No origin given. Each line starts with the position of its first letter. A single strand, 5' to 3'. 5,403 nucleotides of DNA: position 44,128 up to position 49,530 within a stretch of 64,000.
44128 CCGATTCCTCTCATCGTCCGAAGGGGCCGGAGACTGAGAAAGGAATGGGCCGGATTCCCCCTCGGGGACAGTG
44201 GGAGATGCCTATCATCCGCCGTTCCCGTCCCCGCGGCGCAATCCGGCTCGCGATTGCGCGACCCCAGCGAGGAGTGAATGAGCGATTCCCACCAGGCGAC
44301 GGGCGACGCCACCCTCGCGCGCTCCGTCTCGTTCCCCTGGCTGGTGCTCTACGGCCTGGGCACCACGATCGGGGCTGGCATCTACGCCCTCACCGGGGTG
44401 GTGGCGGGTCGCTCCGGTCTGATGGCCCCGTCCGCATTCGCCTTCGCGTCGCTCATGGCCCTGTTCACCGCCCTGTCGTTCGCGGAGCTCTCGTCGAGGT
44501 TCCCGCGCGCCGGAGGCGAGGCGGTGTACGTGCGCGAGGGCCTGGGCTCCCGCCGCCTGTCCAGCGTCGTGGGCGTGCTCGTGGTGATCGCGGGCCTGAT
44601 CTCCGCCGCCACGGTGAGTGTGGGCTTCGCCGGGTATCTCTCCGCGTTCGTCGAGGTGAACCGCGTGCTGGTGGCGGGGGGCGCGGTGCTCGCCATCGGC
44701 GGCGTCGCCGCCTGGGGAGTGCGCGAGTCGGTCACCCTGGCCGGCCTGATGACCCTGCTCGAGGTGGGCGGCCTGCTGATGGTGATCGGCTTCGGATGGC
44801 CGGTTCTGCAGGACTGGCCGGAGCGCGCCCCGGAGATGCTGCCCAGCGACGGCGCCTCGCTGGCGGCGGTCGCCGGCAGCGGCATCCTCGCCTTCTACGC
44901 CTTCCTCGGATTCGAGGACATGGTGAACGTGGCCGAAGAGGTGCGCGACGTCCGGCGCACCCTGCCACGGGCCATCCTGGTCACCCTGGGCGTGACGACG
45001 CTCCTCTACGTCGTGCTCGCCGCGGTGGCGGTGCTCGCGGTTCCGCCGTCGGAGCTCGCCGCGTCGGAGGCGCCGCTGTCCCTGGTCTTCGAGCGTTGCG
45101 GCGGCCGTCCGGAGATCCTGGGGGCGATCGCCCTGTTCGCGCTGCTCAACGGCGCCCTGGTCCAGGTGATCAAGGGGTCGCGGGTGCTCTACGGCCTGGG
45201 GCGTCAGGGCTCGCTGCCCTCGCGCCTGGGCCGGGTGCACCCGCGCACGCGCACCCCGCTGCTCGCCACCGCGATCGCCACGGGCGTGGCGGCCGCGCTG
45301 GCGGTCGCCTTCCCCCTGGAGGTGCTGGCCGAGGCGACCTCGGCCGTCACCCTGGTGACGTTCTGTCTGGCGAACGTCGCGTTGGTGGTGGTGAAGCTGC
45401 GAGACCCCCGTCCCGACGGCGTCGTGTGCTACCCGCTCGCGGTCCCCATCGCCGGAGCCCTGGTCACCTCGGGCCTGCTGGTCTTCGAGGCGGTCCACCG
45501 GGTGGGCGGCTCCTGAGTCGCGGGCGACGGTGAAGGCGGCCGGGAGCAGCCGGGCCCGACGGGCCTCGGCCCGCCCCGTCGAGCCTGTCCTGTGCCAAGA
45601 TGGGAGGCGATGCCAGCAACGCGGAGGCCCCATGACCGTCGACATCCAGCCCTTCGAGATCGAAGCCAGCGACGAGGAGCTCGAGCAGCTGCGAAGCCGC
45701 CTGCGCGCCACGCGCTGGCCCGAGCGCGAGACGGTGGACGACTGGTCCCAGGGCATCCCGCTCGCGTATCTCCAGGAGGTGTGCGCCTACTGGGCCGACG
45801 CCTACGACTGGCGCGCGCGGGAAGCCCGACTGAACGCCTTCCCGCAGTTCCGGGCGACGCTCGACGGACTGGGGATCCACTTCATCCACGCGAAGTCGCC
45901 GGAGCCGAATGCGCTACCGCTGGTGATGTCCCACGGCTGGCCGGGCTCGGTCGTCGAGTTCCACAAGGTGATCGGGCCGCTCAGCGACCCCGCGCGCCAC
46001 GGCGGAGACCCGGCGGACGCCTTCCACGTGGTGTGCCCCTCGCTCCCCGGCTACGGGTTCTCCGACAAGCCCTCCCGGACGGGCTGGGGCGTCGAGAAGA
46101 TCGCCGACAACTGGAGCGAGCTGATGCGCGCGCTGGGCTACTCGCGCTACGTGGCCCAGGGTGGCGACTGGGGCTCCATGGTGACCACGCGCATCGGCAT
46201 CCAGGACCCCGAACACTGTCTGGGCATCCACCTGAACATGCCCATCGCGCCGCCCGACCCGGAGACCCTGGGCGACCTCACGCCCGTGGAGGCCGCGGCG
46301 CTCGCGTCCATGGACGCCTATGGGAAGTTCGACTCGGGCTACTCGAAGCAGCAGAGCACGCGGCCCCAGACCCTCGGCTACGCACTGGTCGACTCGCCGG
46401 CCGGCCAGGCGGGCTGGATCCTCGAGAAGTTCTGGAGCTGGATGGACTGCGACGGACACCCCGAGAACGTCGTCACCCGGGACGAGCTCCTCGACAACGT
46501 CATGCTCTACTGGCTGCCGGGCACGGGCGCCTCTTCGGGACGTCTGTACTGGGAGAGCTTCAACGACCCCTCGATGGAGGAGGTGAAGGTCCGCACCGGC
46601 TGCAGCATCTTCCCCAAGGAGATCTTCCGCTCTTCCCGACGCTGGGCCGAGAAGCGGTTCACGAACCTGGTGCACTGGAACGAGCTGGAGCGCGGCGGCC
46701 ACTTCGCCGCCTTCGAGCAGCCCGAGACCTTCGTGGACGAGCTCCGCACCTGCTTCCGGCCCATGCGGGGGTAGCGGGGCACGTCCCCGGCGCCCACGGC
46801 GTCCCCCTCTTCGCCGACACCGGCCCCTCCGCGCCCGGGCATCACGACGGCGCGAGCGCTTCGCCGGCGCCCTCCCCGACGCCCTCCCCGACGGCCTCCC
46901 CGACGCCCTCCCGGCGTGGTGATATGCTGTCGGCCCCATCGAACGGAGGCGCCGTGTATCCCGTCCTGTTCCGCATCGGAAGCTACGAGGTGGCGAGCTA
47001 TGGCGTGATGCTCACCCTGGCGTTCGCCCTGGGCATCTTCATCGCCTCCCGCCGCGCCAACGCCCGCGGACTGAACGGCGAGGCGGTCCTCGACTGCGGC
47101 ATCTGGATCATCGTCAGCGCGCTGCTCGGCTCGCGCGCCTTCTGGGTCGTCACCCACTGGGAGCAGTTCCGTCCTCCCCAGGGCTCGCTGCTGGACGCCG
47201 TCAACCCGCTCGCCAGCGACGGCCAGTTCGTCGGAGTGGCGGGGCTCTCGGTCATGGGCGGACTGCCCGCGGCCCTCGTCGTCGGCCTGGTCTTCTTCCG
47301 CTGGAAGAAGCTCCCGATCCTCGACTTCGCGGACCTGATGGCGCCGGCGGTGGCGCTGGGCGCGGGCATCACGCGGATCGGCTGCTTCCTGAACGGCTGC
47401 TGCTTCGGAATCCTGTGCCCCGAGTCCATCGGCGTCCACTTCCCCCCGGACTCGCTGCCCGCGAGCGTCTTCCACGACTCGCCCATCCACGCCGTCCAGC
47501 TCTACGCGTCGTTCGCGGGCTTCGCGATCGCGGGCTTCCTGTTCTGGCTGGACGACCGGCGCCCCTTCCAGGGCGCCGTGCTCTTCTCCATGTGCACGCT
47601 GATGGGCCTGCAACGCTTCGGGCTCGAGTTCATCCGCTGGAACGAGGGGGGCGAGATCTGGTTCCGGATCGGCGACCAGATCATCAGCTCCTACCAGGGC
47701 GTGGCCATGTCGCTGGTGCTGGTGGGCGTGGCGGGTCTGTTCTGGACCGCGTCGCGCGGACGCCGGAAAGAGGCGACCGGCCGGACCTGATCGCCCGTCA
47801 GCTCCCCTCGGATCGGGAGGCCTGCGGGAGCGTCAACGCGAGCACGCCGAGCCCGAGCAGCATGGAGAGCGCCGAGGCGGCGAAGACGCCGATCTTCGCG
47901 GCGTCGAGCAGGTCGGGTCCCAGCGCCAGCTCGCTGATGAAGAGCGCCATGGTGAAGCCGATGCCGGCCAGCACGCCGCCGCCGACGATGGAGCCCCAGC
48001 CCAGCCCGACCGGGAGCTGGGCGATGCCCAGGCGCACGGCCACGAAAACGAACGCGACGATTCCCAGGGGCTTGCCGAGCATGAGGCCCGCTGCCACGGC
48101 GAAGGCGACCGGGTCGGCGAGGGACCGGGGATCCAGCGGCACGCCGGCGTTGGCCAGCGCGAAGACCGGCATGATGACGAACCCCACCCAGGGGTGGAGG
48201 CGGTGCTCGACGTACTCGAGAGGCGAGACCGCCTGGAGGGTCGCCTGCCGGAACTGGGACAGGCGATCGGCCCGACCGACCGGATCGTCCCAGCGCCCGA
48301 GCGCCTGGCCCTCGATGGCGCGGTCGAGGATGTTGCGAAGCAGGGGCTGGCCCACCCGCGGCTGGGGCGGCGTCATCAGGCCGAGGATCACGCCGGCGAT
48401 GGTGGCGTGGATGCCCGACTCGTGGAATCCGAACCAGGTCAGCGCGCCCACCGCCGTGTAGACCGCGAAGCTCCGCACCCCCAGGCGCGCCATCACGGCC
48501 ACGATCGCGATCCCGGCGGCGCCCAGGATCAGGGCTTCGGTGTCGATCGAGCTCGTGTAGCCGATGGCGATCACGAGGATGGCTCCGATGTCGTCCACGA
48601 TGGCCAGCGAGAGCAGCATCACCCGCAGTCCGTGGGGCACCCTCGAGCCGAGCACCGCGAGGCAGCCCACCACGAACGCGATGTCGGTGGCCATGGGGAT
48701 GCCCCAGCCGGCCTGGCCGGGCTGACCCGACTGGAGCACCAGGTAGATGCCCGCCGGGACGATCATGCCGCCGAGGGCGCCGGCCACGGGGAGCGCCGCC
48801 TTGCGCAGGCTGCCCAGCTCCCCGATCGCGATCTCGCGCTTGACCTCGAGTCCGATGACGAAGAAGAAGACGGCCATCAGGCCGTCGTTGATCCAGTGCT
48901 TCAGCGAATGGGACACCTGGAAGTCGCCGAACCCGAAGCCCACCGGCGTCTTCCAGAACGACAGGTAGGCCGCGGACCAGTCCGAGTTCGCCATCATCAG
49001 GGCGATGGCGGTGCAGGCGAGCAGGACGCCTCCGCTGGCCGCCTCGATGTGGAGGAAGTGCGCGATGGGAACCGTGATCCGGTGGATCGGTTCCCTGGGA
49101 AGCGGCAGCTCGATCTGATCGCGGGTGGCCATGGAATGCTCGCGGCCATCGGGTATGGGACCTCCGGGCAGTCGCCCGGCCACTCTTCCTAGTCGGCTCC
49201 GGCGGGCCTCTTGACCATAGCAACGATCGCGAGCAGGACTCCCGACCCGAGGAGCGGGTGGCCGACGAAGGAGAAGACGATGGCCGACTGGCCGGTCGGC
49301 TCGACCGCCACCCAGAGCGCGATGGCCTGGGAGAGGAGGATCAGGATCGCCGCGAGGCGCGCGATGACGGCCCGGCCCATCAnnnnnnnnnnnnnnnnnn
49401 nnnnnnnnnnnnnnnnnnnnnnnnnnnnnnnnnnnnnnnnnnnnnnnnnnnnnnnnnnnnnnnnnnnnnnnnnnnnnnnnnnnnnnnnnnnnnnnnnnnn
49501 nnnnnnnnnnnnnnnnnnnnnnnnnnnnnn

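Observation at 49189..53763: MtoAB/PioAB-type porin-cytochrome cluster with a CymA-like quinol dehydrogenase and a divergent monohaem cytochrome, but no MtrC-type outer cytochrome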

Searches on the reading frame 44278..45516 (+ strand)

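Call 39: search_protein_families(library=pfam, proteins=[window:44278-45516:+], max_evalue=0.00001)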
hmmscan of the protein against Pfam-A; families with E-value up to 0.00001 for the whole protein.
window:44278-45516:+ (412 aa): 2 families
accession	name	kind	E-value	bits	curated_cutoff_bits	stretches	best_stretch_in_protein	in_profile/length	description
PF13520.12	AA_permease_2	-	4.6e-38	131.7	27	1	27-393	11-391/427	Amino acid permease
PF00324.27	AA_permease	-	3.9e-29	102.1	24.6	1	23-371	3-380/470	Amino acid permease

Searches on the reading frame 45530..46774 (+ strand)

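Call 39: search_protein_families(library=pfam, proteins=[window:45530-46774:+], max_evalue=0.00001)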
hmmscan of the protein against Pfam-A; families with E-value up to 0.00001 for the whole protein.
window:45530-46774:+ (414 aa): 3 families
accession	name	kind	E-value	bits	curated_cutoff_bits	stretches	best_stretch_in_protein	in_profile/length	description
PF06441.18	EHN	-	3.3e-41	140.3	22.8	1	39-144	1-107/107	Epoxide hydrolase N terminus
PF00561.26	Abhydrolase_1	-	6.3e-17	62.5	25.8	1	130-245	2-107/245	alpha/beta hydrolase fold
PF12697.13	Abhydrolase_6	-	8.1e-06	27.1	26.3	1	131-403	1-216/217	Alpha/beta hydrolase family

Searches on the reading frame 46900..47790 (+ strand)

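Call 39: search_protein_families(library=pfam, proteins=[window:46900-47790:+], max_evalue=0.00001)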
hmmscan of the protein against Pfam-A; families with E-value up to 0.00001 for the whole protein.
window:46900-47790:+ (296 aa): 1 family
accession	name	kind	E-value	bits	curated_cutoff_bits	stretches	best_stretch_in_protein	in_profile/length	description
PF01790.23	LGT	-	9.1e-43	146.7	24.9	1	21-282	1-240/240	Prolipoprotein diacylglyceryl transferase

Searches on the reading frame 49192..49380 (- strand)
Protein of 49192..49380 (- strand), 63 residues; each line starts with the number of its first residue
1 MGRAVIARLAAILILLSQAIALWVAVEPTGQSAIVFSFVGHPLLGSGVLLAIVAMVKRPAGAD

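Call 3: search_protein_families(library=pfam, proteins=[window:49192-49380:-], max_evalue=0.1)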
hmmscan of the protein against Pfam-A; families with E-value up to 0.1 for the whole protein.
seq(63 aa): 0 families

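Call 4: search_protein_families(library=ncbifam, proteins=[window:49192-49380:-], max_evalue=0.1)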
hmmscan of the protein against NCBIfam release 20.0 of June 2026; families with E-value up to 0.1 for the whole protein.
seq(63 aa): 0 families
